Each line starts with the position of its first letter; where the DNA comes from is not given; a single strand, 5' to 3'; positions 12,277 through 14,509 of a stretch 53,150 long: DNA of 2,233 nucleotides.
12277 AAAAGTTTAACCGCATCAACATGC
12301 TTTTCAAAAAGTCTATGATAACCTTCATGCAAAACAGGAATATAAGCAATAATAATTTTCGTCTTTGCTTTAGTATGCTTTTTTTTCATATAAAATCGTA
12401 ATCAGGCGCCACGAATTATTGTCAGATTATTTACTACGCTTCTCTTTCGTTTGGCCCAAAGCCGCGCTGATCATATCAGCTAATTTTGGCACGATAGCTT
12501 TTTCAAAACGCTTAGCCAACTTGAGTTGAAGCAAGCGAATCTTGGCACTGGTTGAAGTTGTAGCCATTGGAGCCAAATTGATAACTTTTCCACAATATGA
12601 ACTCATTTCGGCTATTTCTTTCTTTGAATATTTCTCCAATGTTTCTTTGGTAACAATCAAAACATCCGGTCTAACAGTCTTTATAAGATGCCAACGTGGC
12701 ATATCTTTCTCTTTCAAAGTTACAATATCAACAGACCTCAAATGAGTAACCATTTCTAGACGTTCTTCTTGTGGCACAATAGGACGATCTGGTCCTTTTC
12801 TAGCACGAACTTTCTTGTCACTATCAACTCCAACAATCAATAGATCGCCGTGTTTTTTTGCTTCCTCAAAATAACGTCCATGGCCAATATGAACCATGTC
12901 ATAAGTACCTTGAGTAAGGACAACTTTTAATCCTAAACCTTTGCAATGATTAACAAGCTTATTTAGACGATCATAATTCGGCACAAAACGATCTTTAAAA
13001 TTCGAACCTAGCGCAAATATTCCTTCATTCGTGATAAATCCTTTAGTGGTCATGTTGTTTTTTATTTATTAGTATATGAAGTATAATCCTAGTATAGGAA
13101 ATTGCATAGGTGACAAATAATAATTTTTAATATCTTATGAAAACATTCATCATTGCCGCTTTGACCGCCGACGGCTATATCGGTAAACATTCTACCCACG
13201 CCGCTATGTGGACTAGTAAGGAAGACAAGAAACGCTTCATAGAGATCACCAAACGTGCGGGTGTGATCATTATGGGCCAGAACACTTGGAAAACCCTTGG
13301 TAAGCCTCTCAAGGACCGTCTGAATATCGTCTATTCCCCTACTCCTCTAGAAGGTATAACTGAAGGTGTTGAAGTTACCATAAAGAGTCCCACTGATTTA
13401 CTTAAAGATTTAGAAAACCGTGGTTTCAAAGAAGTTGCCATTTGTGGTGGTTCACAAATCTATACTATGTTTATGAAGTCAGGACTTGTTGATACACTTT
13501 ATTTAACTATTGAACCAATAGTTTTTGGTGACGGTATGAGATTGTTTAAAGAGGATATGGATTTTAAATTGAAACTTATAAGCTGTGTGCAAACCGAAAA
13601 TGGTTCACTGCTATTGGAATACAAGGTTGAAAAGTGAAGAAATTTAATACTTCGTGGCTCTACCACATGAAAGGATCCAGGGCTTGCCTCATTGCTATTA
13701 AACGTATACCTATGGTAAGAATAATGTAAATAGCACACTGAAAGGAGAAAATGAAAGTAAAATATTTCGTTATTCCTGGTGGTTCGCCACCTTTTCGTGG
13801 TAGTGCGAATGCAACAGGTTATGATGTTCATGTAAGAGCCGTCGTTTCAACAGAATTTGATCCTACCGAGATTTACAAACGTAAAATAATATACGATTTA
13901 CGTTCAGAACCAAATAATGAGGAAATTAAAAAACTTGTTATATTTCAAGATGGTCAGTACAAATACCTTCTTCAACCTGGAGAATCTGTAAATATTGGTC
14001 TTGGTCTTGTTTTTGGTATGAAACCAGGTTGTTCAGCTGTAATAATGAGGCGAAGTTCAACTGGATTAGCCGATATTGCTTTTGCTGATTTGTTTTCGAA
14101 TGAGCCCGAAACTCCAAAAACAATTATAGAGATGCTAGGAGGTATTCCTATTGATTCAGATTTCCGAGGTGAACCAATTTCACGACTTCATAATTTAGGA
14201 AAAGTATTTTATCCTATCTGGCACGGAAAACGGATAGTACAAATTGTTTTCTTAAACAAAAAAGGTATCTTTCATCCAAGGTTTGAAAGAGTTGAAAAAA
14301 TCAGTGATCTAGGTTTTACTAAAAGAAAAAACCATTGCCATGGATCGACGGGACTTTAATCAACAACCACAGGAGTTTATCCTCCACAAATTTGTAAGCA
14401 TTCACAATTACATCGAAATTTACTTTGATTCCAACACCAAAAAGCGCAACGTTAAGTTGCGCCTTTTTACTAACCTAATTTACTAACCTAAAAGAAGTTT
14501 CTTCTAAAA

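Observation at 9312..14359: Thymidylate cluster with unexplained extra enzymes: two HIT proteins, an NTase-fold/deaminase fusion and a stand-alone HxGH nucleotidyltransferase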

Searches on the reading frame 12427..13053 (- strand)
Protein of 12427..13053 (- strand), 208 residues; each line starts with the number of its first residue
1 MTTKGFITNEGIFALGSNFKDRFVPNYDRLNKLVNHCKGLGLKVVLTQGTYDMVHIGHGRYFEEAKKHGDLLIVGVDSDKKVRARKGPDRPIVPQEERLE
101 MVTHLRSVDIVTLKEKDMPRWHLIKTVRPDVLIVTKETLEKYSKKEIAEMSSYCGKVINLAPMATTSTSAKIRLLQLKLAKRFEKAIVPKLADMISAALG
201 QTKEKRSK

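Call 3: search_protein_families(library=pfam, proteins=[window:12427-13053:-], max_evalue=0.01)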
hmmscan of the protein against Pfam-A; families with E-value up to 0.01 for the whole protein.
window:12427-13053:- (208 aa): 1 family
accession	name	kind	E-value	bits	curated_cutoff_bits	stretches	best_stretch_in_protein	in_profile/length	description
PF01467.32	CTP_transf_like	-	1.8e-21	77.2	21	1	47-165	2-118/133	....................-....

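Call 4: search_protein_families(library=ncbifam, proteins=[window:12427-13053:-], max_evalue=0.01)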
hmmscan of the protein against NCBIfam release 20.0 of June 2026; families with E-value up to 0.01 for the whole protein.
window:12427-13053:- (208 aa): 8 families
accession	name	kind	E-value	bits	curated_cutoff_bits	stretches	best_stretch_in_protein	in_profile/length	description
TIGR02199.1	rfaE_dom_II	equivalog_domain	1.8e-30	105.6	181.5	1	34-172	3-139/144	D-glycero-beta-D-manno-heptose 1-phosphate adenylyltransferase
NF008454.0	PRK11316.1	equivalog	1.5e-27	96.4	521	1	24-174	322-470/475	bifunctional D-glycero-beta-D-manno-heptose-7-phosphate kinase/D-glycero-beta-D-manno-heptose 1-phosphate adenylyltransferase HldE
TIGR00125.1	cyt_tran_rel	domain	4.5e-18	65.2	27.7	1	44-109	1-63/65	adenylyltransferase/cytidyltransferase family protein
NF001985.0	PRK00777.1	subfamily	2.7e-09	37.3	104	1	45-141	7-104/157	pantetheine-phosphate adenylyltransferase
TIGR01518.1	g3p_cytidyltrns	equivalog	6.4e-08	32.7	165.4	1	45-136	1-90/125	glycerol-3-phosphate cytidylyltransferase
NF002250.0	PRK01170.1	subfamily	5.9e-06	26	489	1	44-143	2-100/322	bifunctional pantetheine-phosphate adenylyltransferase/NTP phosphatase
NF041124.1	CoaD_Thcocales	equivalog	1.2e-05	25.3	290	1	44-105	6-66/156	phosphopantetheine adenylyltransferase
NF004162.0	PRK05627.1-5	equivalog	0.0034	16.8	241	1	46-114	17-86/304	bifunctional riboflavin kinase/FAD synthetase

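Call 8: search_solved_structures(query=window:12427-13053:-, max_evalue=0.01, show_alignments=2)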
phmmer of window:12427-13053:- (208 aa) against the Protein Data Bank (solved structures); distinct sequences matched with E-value up to 0.01: 12.
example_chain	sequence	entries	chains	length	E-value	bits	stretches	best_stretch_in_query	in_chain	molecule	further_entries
3elb_A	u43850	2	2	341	3.4e-17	66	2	46-111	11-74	Ethanolamine-phosphate cytidylyltransferase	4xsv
5x9q_A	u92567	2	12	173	1.6e-15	60.5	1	40-157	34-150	Putative cytidylyltransferase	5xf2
3glv_A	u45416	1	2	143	2.1e-10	43.8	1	44-157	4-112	Lipopolysaccharide core biosynthesis protein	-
9hsm_A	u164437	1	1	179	1.3e-08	38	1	43-111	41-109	choline-phosphate cytidylyltransferase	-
9hsg_A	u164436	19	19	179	1.3e-08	38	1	43-111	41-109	choline-phosphate cytidylyltransferase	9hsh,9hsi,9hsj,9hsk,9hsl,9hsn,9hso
4zcp_A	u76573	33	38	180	1.3e-08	37.9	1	43-111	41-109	Cholinephosphate cytidylyltransferase | Choline-phosphate cytidylyltransferase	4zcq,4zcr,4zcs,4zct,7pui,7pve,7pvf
2b7l_A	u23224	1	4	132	3.1e-06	30.2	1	43-115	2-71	glycerol-3-phosphate cytidylyltransferase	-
1coz_A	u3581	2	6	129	1.1e-05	28.4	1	43-111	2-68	PROTEIN (GLYCEROL-3-PHOSPHATE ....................) | glycerol-3-phosphate cytidylyltransferase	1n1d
5x3d_A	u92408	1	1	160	0.00034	23.5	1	41-161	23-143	Phosphoenolpyruvate phosphomutase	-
3hl4_A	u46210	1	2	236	0.0018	21.2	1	45-112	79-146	Choline-phosphate cytidylyltransferase A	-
4mvc_A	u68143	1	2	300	0.0023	20.8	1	45-112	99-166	Choline-phosphate cytidylyltransferase A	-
4mvd_B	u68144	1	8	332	0.0027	20.6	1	45-112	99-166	Choline-phosphate cytidylyltransferase A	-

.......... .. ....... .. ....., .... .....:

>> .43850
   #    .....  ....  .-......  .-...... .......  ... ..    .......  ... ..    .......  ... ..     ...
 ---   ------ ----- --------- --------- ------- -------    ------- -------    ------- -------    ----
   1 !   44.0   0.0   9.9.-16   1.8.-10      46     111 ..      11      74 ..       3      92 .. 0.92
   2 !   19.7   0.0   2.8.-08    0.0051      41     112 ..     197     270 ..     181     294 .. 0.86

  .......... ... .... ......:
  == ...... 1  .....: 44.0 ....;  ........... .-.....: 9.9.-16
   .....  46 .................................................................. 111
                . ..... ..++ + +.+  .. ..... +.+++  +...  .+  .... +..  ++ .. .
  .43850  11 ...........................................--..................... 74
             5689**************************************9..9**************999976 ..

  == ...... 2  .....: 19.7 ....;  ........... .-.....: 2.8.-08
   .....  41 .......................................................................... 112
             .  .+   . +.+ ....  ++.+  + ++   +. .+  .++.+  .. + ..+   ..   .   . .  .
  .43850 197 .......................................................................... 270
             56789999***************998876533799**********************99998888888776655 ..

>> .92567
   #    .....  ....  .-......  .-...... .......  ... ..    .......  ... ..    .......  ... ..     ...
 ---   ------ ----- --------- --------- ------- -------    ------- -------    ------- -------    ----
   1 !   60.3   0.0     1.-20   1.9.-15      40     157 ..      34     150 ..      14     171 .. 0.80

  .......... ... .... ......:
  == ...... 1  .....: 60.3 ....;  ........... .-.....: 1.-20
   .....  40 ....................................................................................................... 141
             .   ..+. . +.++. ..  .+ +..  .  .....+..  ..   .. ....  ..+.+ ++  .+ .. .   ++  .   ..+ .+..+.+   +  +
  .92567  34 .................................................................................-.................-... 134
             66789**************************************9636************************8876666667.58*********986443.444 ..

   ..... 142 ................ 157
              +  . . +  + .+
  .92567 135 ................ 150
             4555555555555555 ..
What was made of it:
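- The NTase resembles archaeal RibL-type enzymes such as 3glv (calls 3, 4, 8).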

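Call 31: search_protein_families(library=phrogs, proteins=[window:12427-13053:-], max_evalue=0.01)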
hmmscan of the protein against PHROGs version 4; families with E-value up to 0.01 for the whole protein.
window:12427-13053:- (208 aa): 1 family
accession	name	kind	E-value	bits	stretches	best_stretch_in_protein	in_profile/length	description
phrog_7878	-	other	1.1e-23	84.7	1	43-150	2-104/131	bifunctional heptose 7-phosphate kinase/heptose 1-phosphate adenyltransferase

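Call 47: search_solved_structures(query=A4, max_evalue=0.001, show_alignments=3)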
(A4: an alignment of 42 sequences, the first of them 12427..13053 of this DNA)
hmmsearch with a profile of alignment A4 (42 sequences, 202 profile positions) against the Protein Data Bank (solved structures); distinct sequences matched with E-value up to 0.001: 11.
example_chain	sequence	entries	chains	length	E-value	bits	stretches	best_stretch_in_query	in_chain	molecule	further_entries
3elb_A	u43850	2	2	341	9.5e-26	93.9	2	45-112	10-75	Ethanolamine-phosphate cytidylyltransferase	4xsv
5x9q_A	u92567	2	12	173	3.5e-21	79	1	40-135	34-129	Putative cytidylyltransferase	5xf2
3glv_A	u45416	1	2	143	2.2e-14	56.8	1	42-151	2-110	Lipopolysaccharide core biosynthesis protein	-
9hsg_A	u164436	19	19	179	7.4e-11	45.3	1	27-111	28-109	choline-phosphate cytidylyltransferase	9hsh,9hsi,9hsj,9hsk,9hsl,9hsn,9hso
9hsm_A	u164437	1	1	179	7.4e-11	45.3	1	27-111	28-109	choline-phosphate cytidylyltransferase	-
4zcp_A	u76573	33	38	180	7.5e-11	45.3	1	27-111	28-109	Cholinephosphate cytidylyltransferase | Choline-phosphate cytidylyltransferase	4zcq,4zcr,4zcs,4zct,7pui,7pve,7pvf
2b7l_A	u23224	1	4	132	1.9e-10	44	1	42-165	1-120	glycerol-3-phosphate cytidylyltransferase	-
1coz_A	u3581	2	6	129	2.2e-10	43.7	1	42-164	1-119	PROTEIN (GLYCEROL-3-PHOSPHATE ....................) | glycerol-3-phosphate cytidylyltransferase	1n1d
3hl4_A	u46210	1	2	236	4e-09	39.6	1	45-115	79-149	Choline-phosphate cytidylyltransferase A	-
4mvd_B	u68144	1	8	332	5.7e-09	39.1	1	45-114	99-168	Choline-phosphate cytidylyltransferase A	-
4mvc_A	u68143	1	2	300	6.4e-09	39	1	45-115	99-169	Choline-phosphate cytidylyltransferase A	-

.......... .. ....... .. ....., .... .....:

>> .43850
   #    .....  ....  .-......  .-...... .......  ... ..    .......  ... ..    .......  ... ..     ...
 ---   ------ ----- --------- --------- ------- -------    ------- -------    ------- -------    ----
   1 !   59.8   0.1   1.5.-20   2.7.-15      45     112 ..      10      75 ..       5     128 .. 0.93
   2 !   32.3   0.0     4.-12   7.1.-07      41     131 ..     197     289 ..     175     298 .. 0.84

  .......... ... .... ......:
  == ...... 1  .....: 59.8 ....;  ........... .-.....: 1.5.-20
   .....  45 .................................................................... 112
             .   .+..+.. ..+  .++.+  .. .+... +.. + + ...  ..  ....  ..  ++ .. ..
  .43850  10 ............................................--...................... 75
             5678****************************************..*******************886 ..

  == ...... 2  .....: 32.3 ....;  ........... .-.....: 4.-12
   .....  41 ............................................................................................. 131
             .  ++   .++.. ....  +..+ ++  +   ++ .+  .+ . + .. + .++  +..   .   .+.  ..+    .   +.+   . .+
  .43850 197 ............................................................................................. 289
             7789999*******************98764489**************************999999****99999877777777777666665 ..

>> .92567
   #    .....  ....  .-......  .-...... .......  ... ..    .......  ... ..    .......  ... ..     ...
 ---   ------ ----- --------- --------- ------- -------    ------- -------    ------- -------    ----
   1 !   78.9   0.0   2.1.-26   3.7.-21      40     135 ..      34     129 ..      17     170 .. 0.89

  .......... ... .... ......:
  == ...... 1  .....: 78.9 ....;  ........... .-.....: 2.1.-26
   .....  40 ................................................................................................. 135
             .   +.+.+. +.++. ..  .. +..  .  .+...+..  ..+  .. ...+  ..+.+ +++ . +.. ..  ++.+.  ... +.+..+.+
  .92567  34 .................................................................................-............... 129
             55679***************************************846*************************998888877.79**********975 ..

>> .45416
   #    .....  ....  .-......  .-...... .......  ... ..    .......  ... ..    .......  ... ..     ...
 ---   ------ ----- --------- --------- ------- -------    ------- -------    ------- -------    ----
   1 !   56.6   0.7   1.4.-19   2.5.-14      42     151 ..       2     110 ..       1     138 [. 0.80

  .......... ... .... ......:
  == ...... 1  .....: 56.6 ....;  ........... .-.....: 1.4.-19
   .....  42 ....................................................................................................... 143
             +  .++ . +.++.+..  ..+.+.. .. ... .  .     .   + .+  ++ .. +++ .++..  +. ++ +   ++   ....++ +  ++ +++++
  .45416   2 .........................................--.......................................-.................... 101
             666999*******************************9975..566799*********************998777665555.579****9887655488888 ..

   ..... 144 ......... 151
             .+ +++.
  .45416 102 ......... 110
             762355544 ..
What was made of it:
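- Closest known: CTP:phosphoethanolamine cytidylyltransferase. Same: It is the best PDB profile match of the NTase (94 bits, call 47).
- The NTase is most similar to RfaE-II, ECT and TagD, which serve envelope synthesis (calls 4, 8, 47).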

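Call 74: search_protein_families(library=padloc, proteins=[window:12427-13053:-], max_evalue=0.01)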
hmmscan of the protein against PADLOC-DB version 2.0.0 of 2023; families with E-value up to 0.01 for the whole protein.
window:12427-13053:- (208 aa): 0 families

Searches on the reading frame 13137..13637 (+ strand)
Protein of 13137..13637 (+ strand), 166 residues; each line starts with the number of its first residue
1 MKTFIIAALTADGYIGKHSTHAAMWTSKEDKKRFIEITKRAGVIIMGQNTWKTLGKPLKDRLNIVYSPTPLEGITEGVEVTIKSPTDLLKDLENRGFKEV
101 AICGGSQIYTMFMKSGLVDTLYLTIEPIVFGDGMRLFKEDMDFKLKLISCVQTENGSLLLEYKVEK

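Call 3: search_protein_families(library=pfam, proteins=[window:13137-13637:+], max_evalue=0.01)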
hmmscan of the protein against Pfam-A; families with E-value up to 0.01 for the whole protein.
window:13137-13637:+ (166 aa): 2 families
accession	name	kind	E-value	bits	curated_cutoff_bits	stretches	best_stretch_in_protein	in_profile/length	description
PF00186.24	DHFR_1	-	1.4e-19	70.8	25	1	5-124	4-114/159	Dihydrofolate reductase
PF01872.23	RibD_C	-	1.1e-16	61.7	24.1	2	84-157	119-195/197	RibD C-terminal domain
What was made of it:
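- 13137..13637 (+): folA, a DHFR-superfamily reductase, divergent from the NTase gene. PF00186 at 70.8 bits and PF01872 at 61.7 bits (call 3).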

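Call 4: search_protein_families(library=ncbifam, proteins=[window:13137-13637:+], max_evalue=0.01)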
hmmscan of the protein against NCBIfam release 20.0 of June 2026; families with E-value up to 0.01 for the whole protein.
window:13137-13637:+ (166 aa): 33 families (the best 25 are shown)
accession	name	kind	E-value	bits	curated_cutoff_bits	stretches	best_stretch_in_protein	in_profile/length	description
NF033851.1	trim_DfrA35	exception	1.2e-13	51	360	1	5-125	4-120/170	trimethoprim-resistant dihydrofolate reductase DfrA35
NF008037.0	PRK10769.1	equivalog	3e-12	46.7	168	1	5-132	5-123/160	type 3 dihydrofolate reductase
NF000146.2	trim_DfrA24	exception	1.5e-11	44.3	375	1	6-122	18-139/185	trimethoprim-resistant dihydrofolate reductase DfrA24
NF000333.1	trim_DfrF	exception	6e-11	42.5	320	1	6-139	5-128/164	trimethoprim-resistant dihydrofolate reductase DfrF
NF000019.2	trim_DfrA3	exception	6.4e-10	39.1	350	1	4-125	4-116/162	trimethoprim-resistant dihydrofolate reductase DfrA3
NF000006.2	trim_DfrA26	exception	3.2e-08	33.9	350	1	2-126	18-140/183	trimethoprim-resistant dihydrofolate reductase DfrA26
NF000143.1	trim_DfrG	exception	4.5e-08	33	365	1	1-124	1-115/165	trimethoprim-resistant dihydrofolate reductase DfrG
TIGR01508.1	rib_reduct_arch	equivalog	7e-08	31.9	186.45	1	86-156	126-203/210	2,5-diamino-6-(ribosylamino)-4(3H)-pyrimidinone 5'-phosphate reductase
TIGR00227.1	ribD_Cterm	domain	7.5e-08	32.2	150.15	1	85-131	130-176/216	riboflavin-specific deaminase C-terminal domain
NF000332.1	trim_DfrDGK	exception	9.9e-08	32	300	1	4-125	3-115/161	DfrD/DfrG/DfrK family trimethoprim-resistant dihydrofolate reductase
NF000012.1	trim_DfrI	exception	1.4e-07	31.2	400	1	5-124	30-144/191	trimethoprim-resistant dihydrofolate reductase DfrI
NF010663.0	PRK14059.1-1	equivalog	2.1e-07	30.5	184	1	80-165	161-252/253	pyrimidine reductase family protein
NF041668.1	trim_DfrL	exception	2.6e-07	30.8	370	1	8-153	6-142/176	trimethoprim-resistant dihydrofolate reductase DfrL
NF040541.1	trim_DfrE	exception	2.7e-07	30.5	347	1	4-125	4-116/157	trimethoprim-resistant dihydrofolate reductase DfrE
NF033868.0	trim_DfrA36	exception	3.3e-07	30.1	360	1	1-145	1-141/170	trimethoprim-resistant dihydrofolate reductase DfrA36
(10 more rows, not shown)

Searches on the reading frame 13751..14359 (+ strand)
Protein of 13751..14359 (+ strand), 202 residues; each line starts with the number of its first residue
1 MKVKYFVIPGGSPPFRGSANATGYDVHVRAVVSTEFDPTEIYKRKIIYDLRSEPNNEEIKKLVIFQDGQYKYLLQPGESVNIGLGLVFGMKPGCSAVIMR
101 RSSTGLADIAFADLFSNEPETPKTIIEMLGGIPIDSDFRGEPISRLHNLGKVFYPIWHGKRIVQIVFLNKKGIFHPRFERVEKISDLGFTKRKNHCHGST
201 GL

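Call 3: search_protein_families(library=pfam, proteins=[window:13751-14359:+], max_evalue=0.01)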
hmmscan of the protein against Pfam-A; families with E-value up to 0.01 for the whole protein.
window:13751-14359:+ (202 aa): 1 family
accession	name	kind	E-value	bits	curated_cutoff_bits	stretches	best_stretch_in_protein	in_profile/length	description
PF00692.24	dUTPase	-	8.2e-05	22.8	22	0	129-186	64-117/129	dUTPase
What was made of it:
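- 13751..14359 (+): dut, a dUTPase homologue with an insertion in its N-terminal half. PF00692 at 22.8 bits (call 3).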

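Call 4: search_protein_families(library=ncbifam, proteins=[window:13751-14359:+], max_evalue=0.01)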
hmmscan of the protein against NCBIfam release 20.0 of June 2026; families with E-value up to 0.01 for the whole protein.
window:13751-14359:+ (202 aa): 2 families
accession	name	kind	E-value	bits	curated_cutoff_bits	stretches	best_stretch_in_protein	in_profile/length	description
TIGR00576.1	dut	superfamily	1.3e-10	41.1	102.55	1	126-201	73-142/143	dUTP diphosphatase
NF001862.0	PRK00601.1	equivalog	4e-09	36.3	103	1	134-201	87-148/150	dUTP diphosphatase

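Call 31: search_protein_families(library=phrogs, proteins=[window:13751-14359:+], max_evalue=0.01)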
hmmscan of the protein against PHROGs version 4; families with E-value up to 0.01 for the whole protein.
window:13751-14359:+ (202 aa): 1 family
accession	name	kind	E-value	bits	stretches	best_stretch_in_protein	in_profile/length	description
phrog_135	-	DNA, RNA and nucleotide metabolism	1.1e-09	39.3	1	4-201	149-290/463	dUTPase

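Call 75: search_solved_structures(query=window:13751-14359:+, max_evalue=0.01, show_alignments=1)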
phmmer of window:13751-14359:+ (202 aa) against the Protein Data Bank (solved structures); distinct sequences matched with E-value up to 0.01: 12.
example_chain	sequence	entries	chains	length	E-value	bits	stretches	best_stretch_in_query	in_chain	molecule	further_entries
7pwj_AAA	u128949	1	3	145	7.6e-06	29.5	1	123-201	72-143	Deoxyuridine 5'-triphosphate nucleotidohydrolase, mitochondrial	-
1q5h_A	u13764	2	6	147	8.1e-06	29.4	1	123-201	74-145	dUTP pyrophosphatase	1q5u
2hqu_A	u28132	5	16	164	1.3e-05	28.7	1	123-201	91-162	Deoxyuridine 5'-triphosphate nucleotidohydrolase | dUTP pyrophosphatase | Deoxyuridine 5'-triphosphate nucleotidohydrolase, mitochondrial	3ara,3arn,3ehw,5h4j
24ok_A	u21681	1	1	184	2e-05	28.1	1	123-201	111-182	Deoxyuridine 5'-triphosphate nucleotidohydrolase, mitochondrial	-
8c8i_A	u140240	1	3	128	4.1e-05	27.1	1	123-186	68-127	Deoxyuridine 5'-triphosphate nucleotidohydrolase, mitochondrial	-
7bpd_A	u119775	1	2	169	7.4e-05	26.2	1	123-201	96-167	Deoxyuridine triphosphatase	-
2okb_A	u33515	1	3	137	7.7e-05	26.2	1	129-202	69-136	Deoxyuridine 5'-triphosphate nucleotidohydrolase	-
2okd_A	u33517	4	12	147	9.9e-05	25.8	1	129-202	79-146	Deoxyuridine 5'-triphosphate nucleotidohydrolase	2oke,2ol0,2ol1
6ljj_A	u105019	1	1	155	0.00016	25.1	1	123-201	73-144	Deoxyuridine 5'-triphosphate nucleotidohydrolase, mitochondrial isoform 1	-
3c3i_A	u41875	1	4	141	0.00044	23.7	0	124-201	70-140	Deoxyuridine triphosphatase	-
3ecy_A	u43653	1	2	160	0.00081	22.9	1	123-201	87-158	CG4584-PA, isoform A (BcDNA.LD08534)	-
3mbq_A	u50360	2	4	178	0.0038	20.6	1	133-191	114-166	Deoxyuridine 5'-triphosphate nucleotidohydrolase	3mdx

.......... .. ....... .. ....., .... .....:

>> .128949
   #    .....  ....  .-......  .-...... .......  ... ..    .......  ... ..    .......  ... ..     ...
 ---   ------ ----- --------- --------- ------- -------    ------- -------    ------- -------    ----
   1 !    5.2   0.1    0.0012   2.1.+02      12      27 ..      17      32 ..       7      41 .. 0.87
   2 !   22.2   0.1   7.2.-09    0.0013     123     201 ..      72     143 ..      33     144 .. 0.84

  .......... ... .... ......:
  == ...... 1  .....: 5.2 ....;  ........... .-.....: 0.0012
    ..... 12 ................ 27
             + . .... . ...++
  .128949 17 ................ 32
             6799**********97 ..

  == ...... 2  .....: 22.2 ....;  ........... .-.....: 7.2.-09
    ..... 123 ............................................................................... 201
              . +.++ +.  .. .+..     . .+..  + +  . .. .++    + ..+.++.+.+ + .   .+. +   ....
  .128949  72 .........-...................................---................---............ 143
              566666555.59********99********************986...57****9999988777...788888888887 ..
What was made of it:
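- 13751..14359 (+): All PDB matches are dUTPases (call 75).
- Checked: dut, 13751-14359 (+): a weak dUTPase hit, but all five dUTPase motifs are readable and the PDB matches are dUTPases (call 75).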
